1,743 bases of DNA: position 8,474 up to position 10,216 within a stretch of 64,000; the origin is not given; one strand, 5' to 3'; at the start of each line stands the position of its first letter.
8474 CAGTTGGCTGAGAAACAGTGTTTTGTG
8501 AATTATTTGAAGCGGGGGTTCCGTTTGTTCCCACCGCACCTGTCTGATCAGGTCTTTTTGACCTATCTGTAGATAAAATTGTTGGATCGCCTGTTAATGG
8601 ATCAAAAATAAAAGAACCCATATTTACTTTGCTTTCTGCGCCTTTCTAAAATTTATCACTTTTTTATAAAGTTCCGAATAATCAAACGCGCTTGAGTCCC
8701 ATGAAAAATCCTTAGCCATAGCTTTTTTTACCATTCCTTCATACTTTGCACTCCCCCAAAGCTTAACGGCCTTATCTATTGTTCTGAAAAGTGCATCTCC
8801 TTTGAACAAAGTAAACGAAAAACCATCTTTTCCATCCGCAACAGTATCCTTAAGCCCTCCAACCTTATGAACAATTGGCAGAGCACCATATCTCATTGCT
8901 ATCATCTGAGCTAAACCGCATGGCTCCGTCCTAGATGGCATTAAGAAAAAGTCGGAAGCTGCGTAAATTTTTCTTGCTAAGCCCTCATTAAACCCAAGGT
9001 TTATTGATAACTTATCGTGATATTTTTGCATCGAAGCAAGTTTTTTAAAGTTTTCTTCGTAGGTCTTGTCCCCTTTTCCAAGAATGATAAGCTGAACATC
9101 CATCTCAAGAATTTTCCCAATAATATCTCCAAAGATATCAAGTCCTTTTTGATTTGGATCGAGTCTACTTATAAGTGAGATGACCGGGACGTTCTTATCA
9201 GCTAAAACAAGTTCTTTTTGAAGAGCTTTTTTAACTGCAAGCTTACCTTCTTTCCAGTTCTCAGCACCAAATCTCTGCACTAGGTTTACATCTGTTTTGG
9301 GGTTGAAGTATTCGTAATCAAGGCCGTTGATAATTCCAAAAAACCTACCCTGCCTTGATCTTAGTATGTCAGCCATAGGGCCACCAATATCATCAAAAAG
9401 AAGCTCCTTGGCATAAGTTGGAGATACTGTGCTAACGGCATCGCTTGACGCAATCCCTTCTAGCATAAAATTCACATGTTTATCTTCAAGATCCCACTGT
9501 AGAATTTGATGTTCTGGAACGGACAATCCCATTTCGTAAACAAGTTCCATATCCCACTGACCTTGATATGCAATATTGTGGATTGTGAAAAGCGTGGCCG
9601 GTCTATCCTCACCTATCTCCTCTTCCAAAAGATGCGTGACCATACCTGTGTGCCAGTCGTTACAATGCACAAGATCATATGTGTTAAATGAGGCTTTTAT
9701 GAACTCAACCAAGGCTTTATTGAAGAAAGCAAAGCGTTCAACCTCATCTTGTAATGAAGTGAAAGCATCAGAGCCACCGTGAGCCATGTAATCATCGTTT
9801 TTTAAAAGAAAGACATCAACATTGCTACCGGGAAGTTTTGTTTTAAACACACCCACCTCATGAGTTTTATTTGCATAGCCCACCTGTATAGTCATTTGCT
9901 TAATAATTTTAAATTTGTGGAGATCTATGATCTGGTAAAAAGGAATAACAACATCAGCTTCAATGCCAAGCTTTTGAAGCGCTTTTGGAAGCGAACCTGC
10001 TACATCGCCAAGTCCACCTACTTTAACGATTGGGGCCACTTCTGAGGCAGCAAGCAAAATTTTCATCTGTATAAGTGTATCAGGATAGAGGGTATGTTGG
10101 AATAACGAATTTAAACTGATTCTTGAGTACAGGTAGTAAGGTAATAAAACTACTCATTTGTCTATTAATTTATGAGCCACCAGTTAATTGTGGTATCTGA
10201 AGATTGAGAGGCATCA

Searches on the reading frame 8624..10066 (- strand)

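Call 86: search_protein_families(library=pfam, proteins=[window:8624-10066:-])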
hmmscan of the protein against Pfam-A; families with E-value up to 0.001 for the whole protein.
window:8624-10066:- (480 aa): 5 families
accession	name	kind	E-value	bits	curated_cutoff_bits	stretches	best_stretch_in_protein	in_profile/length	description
PF08323.17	Glyco_transf_5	-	1.9e-61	208.2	22.7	1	2-236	1-238/239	Starch synthase catalytic domain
PF13692.12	Glyco_trans_1_4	-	2.7e-18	67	27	1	294-430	2-136/142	Glycosyl transferases group 1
PF00534.26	Glycos_transf_1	-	9.6e-17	61.5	26.4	1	288-442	10-162/172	Glycosyl transferases group 1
PF13439.12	Glyco_transf_4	-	1.6e-05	25.4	28.5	1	68-222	19-148/170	Glycosyltransferase Family 4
PF20706.3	GT4-conflict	-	0.00024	20.7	26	1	292-409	196-320/385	Family 4 Glycosyltransferase in conflict systems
